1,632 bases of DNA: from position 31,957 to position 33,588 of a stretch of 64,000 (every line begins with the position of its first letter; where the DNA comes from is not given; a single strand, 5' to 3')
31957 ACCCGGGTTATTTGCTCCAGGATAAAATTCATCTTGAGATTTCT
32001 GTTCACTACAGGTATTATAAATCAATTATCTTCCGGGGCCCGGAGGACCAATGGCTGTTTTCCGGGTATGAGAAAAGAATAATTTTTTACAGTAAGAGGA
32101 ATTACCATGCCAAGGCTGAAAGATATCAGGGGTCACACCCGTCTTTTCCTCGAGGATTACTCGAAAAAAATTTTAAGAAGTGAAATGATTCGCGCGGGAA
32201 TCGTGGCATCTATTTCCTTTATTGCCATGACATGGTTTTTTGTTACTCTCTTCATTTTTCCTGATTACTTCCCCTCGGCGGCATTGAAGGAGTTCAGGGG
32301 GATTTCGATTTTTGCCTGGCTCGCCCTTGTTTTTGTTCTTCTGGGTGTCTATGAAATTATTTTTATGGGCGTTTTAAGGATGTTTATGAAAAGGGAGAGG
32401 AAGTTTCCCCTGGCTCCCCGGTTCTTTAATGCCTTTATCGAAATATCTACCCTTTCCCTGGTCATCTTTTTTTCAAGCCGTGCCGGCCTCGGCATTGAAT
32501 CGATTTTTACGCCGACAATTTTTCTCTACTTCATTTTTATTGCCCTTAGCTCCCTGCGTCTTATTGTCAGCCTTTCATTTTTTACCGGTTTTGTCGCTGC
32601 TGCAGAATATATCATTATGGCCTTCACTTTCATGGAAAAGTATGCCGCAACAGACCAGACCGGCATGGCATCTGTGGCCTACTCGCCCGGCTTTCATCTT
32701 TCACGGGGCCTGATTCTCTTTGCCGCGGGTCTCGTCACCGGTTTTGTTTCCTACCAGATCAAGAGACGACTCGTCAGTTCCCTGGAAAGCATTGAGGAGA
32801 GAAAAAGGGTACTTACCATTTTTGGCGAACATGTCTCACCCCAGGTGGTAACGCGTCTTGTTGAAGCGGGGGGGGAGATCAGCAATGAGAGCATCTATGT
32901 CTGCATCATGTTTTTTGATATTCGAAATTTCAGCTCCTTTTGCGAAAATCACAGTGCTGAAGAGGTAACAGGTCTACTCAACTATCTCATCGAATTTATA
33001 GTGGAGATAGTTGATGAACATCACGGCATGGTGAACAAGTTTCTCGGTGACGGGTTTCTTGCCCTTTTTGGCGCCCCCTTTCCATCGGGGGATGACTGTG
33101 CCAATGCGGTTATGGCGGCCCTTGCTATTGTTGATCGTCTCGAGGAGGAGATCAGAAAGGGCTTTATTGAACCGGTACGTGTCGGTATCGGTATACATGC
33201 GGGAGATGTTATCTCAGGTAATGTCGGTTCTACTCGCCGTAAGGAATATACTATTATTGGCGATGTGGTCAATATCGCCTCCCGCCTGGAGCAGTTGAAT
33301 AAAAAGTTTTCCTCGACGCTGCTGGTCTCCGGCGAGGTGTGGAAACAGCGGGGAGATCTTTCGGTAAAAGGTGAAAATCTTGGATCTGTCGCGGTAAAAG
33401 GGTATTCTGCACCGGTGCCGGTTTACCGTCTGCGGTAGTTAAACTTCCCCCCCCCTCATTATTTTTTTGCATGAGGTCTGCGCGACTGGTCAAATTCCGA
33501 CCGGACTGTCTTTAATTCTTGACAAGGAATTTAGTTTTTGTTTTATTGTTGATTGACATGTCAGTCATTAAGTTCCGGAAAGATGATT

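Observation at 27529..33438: Surface signalling cluster: giant beta-helix-like lipoprotein, FecR-domain protein, beta-barrel protein, membrane class III cyclase, with G7 tracts in coding sequence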

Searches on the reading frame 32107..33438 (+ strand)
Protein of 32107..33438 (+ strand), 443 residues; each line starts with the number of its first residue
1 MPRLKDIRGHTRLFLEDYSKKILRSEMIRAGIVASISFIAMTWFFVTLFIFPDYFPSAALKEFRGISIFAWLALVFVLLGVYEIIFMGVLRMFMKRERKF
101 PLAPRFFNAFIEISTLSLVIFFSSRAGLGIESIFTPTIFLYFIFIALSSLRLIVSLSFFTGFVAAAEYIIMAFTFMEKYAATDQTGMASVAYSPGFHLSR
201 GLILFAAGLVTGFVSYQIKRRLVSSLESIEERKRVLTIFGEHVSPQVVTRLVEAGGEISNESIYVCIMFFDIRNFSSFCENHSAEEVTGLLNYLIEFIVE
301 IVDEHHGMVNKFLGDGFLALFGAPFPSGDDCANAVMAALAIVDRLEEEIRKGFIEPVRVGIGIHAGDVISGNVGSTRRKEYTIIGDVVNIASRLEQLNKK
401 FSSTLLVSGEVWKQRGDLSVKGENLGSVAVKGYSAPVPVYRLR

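Call 5: search_protein_families(library=pfam, proteins=[window:32107-33438:+], max_evalue=0.01)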
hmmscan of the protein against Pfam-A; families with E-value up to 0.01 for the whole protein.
window:32107-33438:+ (443 aa): 1 family
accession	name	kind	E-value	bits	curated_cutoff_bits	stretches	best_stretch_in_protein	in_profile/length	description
PF00211.25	Guanylate_cyc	-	8.1e-27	94.4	21.9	1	264-432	8-172/183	Adenylate and Guanylate cyclase catalytic domain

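Call 7: search_protein_families(library=ncbifam, proteins=[window:32107-33438:+], max_evalue=0.1)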
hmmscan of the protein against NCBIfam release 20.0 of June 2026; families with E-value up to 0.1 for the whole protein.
window:32107-33438:+ (443 aa): 3 families
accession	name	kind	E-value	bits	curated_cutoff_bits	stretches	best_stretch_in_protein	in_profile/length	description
TIGR03903.1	TOMM_kin_cyc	equivalog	3.4e-05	21.9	705.75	1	282-410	309-431/1267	TOMM system kinase/cyclase fusion protein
NF058673.1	LipAdnlyCyLipJMY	equivalog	6.8e-05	21.7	800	1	255-411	286-418/449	bifunctional lipase/adenylate cyclase LipJ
NF045737.1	MPN070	equivalog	0.023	14.9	200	1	32-89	15-72/127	MPN070 family protein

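Call 9: find_encoding_contigs(protein=window:32107-33438:+, flank=10000, max_places=6)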
Protein window:32107-33438:+ (443 aa): no gene with exactly this product is on record in the collection.

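Call 11: find_homologous_proteins(query=window:32107-33438:+, max_evalue=0.00001)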
Query window:32107-33438:+ (443 aa): 3767 proteins with E <= 0.00001 among 8000 candidates; the best 120 are listed.
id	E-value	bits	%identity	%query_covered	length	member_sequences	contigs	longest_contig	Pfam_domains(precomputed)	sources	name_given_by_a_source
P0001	1.3e-282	955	99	100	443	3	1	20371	PF00211.26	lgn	-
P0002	7.7e-180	617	62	97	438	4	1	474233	PF00211.26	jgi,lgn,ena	-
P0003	2.3e-179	615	63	98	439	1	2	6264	PF00211.26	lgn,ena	-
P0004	4.5e-135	469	50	99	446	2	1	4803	PF00211.26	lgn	-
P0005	2.8e-131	457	48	99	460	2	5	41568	PF00211.26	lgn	-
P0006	5.4e-130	453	49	99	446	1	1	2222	PF00211.26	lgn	-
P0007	7.7e-130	452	47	97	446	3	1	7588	PF00211.26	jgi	jgi:adenylate cyclase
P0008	3.3e-129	450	47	99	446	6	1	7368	PF00211.26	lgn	-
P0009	3.5e-129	450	48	99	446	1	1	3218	PF00211.26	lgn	-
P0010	4.2e-129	450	50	99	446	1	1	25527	PF00211.26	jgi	jgi:adenylate cyclase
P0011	5.9e-129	449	48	99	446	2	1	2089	PF00211.26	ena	-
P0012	1.1e-127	445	48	99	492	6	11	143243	PF00211.26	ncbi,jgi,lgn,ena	-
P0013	2.3e-127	444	46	99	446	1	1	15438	PF00211.26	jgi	jgi:adenylate cyclase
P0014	3.4e-127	443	46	99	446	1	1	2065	PF00211.26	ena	-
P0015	4.6e-127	443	48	99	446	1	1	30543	PF00211.26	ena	-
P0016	8.2e-127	442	47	99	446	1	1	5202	PF00211.26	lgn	-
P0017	4.5e-126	440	47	99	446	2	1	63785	PF00211.26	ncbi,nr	ncbi:MAG: adenylate/guanylate cyclase domain-containing protein [Spirochaetes bacterium]|nr:adenylat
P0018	6.6e-126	439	48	99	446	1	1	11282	PF00211.26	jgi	jgi:adenylate cyclase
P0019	1.0e-124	435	47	99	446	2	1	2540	PF00211.26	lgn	-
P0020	1.4e-124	435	46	99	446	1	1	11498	PF00211.26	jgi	jgi:adenylate cyclase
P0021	1.5e-123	431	45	99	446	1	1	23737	PF00211.26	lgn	-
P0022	1.8e-123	431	46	99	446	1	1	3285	PF00211.26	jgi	jgi:adenylate cyclase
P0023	1.1e-117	412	45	98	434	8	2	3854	PF00211.26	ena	-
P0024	5.7e-117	410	44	97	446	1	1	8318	PF00211.26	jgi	jgi:adenylate cyclase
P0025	3.6e-115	404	45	99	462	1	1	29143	PF00211.26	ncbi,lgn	-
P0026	1.3e-114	402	44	97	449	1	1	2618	PF00211.26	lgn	-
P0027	1.9e-114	401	45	96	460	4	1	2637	PF00211.26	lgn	-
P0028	2.0e-114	401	44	99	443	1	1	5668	PF00211.26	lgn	-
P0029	2.7e-114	401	45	96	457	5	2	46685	PF00211.26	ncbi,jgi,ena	-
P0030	6.2e-114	400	44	97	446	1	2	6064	PF00211.26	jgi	jgi:adenylate cyclase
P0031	2.8e-112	394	43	97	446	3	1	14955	PF00211.26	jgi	jgi:adenylate cyclase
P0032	3.7e-112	394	43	97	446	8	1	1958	PF00211.26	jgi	jgi:adenylate cyclase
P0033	1.1e-111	392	42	100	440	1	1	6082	PF00211.26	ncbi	-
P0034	6.8e-110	386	42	100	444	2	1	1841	PF00211.26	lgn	-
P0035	1.4e-109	385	43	97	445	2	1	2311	PF00211.26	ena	-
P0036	7.2e-109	383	42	97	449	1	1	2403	PF00211.26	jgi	jgi:adenylate cyclase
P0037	1.4e-108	382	42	97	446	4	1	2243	PF00211.26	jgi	jgi:adenylate cyclase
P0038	9.7e-108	379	51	77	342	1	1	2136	PF00211.26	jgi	jgi:adenylate cyclase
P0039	6.6e-107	376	43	99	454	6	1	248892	PF00211.26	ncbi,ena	-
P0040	2.0e-106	375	42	97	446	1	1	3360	PF00211.26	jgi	jgi:adenylate cyclase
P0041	7.7e-103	363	41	99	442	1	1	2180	PF00211.26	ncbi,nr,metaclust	ncbi:adenylyl cyclase class-3/4/guanylyl cyclase [Beggiatoa sp. PS]|nr:adenylyl cyclase class-3/4/gu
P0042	5.8e-102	360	44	97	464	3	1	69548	PF00211.26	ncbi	-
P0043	1.1e-100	356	41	97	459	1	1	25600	PF00211.26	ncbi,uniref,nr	ncbi:adenylate/guanylate cyclase domain-containing protein [Candidatus Parabeggiatoa sp. HSG14]|unir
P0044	4.6e-100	354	45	94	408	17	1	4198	PF00211.26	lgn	-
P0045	1.6e-99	352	40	99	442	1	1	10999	PF00211.26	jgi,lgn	jgi:adenylate cyclase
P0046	3.4e-99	351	42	97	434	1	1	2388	PF00211.26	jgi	jgi:adenylate cyclase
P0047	4.1e-99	351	41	97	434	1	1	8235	PF00211.26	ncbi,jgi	jgi:adenylate cyclase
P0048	3.2e-98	348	42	97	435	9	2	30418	PF00211.26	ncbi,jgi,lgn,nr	ncbi:MAG TPA: adenylate/guanylate cyclase domain-containing protein [Leptospiraceae bacterium]|nr:ad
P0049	3.9e-98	348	42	97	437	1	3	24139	PF00211.26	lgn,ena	-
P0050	1.1e-97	346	43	97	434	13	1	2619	PF00211.26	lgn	-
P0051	2.5e-97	345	40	98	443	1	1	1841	PF00211.26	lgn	-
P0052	6.4e-97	344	42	97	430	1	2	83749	PF00211.26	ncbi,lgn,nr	ncbi:adenylate/guanylate cyclase domain-containing protein [candidate division KSB1 bacterium]|nr:ad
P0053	7.3e-97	343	42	97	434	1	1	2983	PF00211.26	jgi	jgi:adenylate cyclase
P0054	9.9e-97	343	42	96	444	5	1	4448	PF00211.26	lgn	-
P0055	1.9e-96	342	41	97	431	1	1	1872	PF00211.26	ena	-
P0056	6.5e-96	340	42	96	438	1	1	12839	PF00211.26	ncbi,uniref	ncbi:adenylate/guanylate cyclase domain-containing protein [candidate division CSSED10-310 bacterium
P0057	8.9e-96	340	43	98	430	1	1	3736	PF00211.26,PF00990.27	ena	-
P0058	9.9e-96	340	42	98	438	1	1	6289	PF00211.26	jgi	jgi:adenylate cyclase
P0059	1.1e-95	339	40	97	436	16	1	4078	PF00211.26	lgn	-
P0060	1.5e-95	339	43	99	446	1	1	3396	PF00211.26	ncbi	-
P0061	1.9e-95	339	41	97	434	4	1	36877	PF00211.26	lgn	-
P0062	2.2e-95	338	41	98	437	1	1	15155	PF00211.26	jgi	jgi:adenylate cyclase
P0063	3.0e-95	338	41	97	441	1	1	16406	PF00211.26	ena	-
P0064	5.3e-95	337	48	80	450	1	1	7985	PF00211.26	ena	-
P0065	5.3e-95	337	41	96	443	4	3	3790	PF00211.26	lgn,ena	-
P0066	6.3e-95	337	41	97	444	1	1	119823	PF00211.26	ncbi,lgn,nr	ncbi:MAG: adenylate/guanylate cyclase domain-containing protein [Spirochaetes bacterium]|nr:adenylat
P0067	6.9e-95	337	42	97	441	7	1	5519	PF00211.26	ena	-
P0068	1.1e-94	336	42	96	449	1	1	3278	PF00211.26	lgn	-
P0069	1.6e-94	336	41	97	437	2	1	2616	PF00211.26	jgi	jgi:adenylate cyclase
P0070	2.0e-94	335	47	80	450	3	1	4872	PF00211.26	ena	-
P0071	2.0e-94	335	41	97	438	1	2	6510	PF00211.26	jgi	jgi:adenylate cyclase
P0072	2.9e-94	335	48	76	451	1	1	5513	PF00211.26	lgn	-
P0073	3.9e-94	334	41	100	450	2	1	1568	PF00211.26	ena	-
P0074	4.1e-94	334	42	98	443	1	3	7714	PF00211.26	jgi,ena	-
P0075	6.3e-94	334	41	97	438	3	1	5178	PF00211.26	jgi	jgi:adenylate cyclase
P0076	8.9e-94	333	40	96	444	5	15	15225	PF00211.26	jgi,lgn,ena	jgi:adenylate cyclase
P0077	1.3e-93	333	42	95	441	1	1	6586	PF00211.26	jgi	-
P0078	1.3e-93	333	41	97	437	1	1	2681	PF00211.26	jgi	jgi:adenylate cyclase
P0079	2.0e-93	332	42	97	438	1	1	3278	PF00211.26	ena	-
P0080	2.1e-93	332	41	98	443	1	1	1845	PF00211.26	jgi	jgi:adenylate cyclase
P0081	3.0e-93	331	40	96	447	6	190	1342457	PF00211.26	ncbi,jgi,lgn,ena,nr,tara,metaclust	ncbi:MAG: adenylate cyclase [Spirochaetaceae bacterium]|nr:adenylate cyclase [Spirochaetaceae bacter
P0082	3.1e-93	331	42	96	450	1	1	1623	PF00211.26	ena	-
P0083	4.2e-93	331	41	98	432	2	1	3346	PF00211.26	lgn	-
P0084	4.3e-93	331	41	99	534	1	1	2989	PF00211.26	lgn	-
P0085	4.3e-93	331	41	97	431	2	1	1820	PF00211.26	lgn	-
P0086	4.5e-93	331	41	97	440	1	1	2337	PF00211.26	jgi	jgi:adenylate cyclase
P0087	4.9e-93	331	40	97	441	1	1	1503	PF00211.26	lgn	-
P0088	6.4e-93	330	40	95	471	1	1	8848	PF00211.26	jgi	jgi:adenylate cyclase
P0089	6.7e-93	330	40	97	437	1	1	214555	PF00211.26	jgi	jgi:adenylate cyclase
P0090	8.1e-93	330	41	98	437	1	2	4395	PF00211.26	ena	-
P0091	8.3e-93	330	38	96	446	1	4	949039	PF00211.26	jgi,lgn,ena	-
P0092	9.1e-93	330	45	83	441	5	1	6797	PF00211.26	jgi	jgi:adenylate cyclase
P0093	9.2e-93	330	41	97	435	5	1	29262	PF00211.26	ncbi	-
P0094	9.9e-93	330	40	95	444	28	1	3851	PF00211.26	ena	-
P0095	1.0e-92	330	47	79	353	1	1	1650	PF00211.26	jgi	jgi:adenylate cyclase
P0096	1.1e-92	330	43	96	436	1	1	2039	PF00211.26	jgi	jgi:adenylate cyclase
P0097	1.2e-92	330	41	95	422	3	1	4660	PF00211.26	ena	-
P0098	1.2e-92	330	42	97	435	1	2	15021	PF00211.26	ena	-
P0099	1.4e-92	329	41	95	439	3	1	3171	PF00211.26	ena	-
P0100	1.5e-92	329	40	97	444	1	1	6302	PF00211.26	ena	-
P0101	1.6e-92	329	45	83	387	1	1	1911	PF00211.26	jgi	-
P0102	1.6e-92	329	42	97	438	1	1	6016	PF00211.26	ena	-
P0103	1.6e-92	329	42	95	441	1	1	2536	PF00211.26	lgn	-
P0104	1.8e-92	329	41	97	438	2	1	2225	PF00211.26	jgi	jgi:adenylate cyclase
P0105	1.9e-92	329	43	95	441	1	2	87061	PF00211.26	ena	-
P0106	2.0e-92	329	43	95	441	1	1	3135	PF00211.26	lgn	-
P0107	2.1e-92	329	43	95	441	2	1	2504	PF00211.26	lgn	-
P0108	2.2e-92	329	40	97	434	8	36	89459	PF00211.26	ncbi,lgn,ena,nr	ncbi:MAG: adenylate/guanylate cyclase domain-containing protein [Leptospiraceae bacterium]|nr:adenyl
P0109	2.6e-92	328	41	97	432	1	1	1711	PF00211.26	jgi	jgi:adenylate cyclase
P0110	2.6e-92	328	43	95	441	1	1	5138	PF00211.26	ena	-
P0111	2.6e-92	328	43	95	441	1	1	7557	PF00211.26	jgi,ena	-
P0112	2.7e-92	328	41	97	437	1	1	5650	PF00211.26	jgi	jgi:adenylate cyclase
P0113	2.7e-92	328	43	95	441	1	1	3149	PF00211.26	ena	-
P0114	3.7e-92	328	41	96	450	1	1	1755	PF00211.26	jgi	jgi:adenylate cyclase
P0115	4.0e-92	328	39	99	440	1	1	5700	PF00211.26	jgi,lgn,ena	-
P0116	4.0e-92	328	41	95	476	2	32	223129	PF00211.26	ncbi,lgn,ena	-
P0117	4.1e-92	328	41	98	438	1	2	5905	PF00211.26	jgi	jgi:adenylate cyclase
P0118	4.1e-92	328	40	95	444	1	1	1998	PF00211.26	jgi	-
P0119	4.2e-92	328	41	97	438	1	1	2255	PF00211.26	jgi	jgi:adenylate cyclase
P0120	4.5e-92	328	41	98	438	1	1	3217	PF00211.26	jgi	jgi:adenylate cyclase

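Call 12: find_encoding_contigs(protein=P0001, flank=10000, max_places=2)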
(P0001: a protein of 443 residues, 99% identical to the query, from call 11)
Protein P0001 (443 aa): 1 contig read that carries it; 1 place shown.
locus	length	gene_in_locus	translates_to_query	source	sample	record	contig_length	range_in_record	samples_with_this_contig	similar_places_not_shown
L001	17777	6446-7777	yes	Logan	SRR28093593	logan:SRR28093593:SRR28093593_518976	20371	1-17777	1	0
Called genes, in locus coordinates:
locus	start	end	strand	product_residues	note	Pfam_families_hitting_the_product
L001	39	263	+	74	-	-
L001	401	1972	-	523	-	PF16927:HisKA_7TM, PF00990:GGDEF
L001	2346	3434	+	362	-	PF12833:HTH_18, PF00165:HTH_AraC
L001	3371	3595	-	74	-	-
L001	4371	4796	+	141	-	-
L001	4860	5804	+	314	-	PF04773:FecR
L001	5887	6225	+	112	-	-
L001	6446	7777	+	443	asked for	PF00211:Guanylate_cyc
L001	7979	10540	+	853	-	PF01244:Peptidase_M19 (faint)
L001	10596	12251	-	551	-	PF01368:DHH (weak), PF00571:CBS, PF07085:DRTGG, PF01368:DHH, PF02833:DHHA2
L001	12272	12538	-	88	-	PF02609:Exonuc_VII_S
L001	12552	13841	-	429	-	PF13742:tRNA_anti_2, PF01336:tRNA_anti-codon, PF02601:Exonuc_VII_L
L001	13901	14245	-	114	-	PF11225:DUF3024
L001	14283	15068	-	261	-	PF00459:Inositol_P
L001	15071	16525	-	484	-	PF13431:TPR_17 (faint), PF13181:TPR_8 (faint), PF13414:TPR_11 (faint), PF13424:TPR_12, PF13428:TPR_14 (faint), PF25063:ARM_TT21_C, PF00515:TPR_1 (weak), PF07719:TPR_2 (weak), +2 more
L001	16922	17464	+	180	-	PF01661:Macro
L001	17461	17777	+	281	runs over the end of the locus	PF00215:OMPdecase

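Call 13: find_encoding_contigs(protein=P0002, flank=10000, max_places=2)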
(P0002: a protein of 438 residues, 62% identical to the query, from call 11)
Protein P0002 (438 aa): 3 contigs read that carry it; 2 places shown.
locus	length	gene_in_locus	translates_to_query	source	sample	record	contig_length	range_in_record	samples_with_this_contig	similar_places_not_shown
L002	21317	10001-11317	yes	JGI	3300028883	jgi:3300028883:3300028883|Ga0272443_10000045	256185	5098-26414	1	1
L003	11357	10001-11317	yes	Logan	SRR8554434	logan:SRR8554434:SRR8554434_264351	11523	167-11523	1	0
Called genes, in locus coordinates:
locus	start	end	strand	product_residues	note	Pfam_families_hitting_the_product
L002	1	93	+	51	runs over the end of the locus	-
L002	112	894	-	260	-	PF00702:Hydrolase, PF13419:HAD_2, PF13242:Hydrolase_like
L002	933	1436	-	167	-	PF04015:DUF362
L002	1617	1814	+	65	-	-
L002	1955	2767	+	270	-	PF05050:Methyltransf_21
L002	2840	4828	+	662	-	PF12838:Fer4_7 (weak), PF13187:Fer4_9 (weak), PF13237:Fer4_10, PF25160:LdpA_Fe-S-bd (weak), PF02906:Fe_hyd_lg_C, PF04060:FeS, PF00512:HisKA, PF02518:HATPase_c, +1 more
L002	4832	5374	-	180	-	-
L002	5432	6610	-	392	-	PF00108:Thiolase_N, PF02803:Thiolase_C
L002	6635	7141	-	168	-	PF00160:Pro_isomerase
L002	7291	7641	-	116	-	-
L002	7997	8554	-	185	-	PF13302:Acetyltransf_3, PF00583:Acetyltransf_1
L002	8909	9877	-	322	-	PF00165:HTH_AraC (weak), PF12833:HTH_18, PF00165:HTH_AraC, PF06445:GyrI-like, PF14526:Cass2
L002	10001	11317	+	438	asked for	PF00211:Guanylate_cyc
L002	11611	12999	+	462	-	PF07228:SpoIIE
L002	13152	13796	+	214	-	PF13505:OMP_b-brl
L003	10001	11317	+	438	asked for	PF00211:Guanylate_cyc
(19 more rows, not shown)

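Call 14: find_encoding_contigs(protein=P0012, flank=10000, max_places=2)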
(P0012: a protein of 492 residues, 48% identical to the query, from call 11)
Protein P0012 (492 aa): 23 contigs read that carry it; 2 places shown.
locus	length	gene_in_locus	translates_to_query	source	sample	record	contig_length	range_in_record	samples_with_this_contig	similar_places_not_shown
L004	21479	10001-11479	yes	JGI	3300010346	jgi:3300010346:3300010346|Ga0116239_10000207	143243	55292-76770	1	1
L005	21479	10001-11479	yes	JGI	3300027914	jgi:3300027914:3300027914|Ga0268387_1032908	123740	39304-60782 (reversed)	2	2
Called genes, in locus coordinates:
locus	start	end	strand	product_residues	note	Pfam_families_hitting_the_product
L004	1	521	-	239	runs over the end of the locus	PF00977:His_biosynth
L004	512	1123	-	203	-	PF00117:GATase, PF07685:GATase_3, PF01174:SNO (weak), PF09825:BPL_N (faint)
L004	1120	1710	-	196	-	PF00475:IGPD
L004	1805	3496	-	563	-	PF07676:PD40 (faint), PF26549:Tricorn_N (faint)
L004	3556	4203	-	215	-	PF01300:Sua5_yciO_yrdC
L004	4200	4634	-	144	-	PF04977:DivIC (weak)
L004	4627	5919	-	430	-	PF03952:Enolase_N, PF00113:Enolase_C, PF07476:MAAL_C (weak)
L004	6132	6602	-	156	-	-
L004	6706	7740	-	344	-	PF12698:ABC2_membrane_3, PF01061:ABC2_membrane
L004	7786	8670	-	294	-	PF13175:AAA_15 (faint), PF00005:ABC_tran, PF13304:AAA_21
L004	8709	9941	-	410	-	PF00133:tRNA-synt_1 (faint), PF01406:tRNA-synt_1e, PF09334:tRNA-synt_1g (faint)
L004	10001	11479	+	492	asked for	PF00211:Guanylate_cyc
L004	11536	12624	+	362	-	-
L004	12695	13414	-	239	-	PF01852:START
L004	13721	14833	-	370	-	PF05222:AlaDh_PNT_N, PF01262:AlaDh_PNT_C, PF02826:2-Hacid_dh_C (weak)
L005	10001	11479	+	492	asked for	PF00211:Guanylate_cyc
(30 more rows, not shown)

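Call 22: find_encoding_contigs(protein=P0003, flank=10000, max_places=3)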
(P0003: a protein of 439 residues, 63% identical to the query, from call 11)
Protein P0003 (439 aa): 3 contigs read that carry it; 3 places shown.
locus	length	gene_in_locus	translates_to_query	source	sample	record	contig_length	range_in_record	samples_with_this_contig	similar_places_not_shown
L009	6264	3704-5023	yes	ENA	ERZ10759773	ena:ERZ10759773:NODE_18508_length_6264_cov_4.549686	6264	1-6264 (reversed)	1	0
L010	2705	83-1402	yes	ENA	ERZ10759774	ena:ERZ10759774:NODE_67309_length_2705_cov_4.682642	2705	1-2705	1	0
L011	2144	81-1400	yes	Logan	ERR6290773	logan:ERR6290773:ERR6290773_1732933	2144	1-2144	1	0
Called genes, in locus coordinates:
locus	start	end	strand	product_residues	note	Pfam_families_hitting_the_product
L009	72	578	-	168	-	PF00160:Pro_isomerase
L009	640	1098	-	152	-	PF13302:Acetyltransf_3 (weak), PF00583:Acetyltransf_1, PF13673:Acetyltransf_10, PF13508:Acetyltransf_7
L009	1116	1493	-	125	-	-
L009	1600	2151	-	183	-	PF13302:Acetyltransf_3, PF00583:Acetyltransf_1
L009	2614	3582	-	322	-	PF12833:HTH_18, PF00165:HTH_AraC, PF06445:GyrI-like, PF14526:Cass2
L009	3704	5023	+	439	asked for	PF00211:Guanylate_cyc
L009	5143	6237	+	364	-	PF07228:SpoIIE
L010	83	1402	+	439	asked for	PF00211:Guanylate_cyc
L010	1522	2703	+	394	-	?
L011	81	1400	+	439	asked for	PF00211:Guanylate_cyc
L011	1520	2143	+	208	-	?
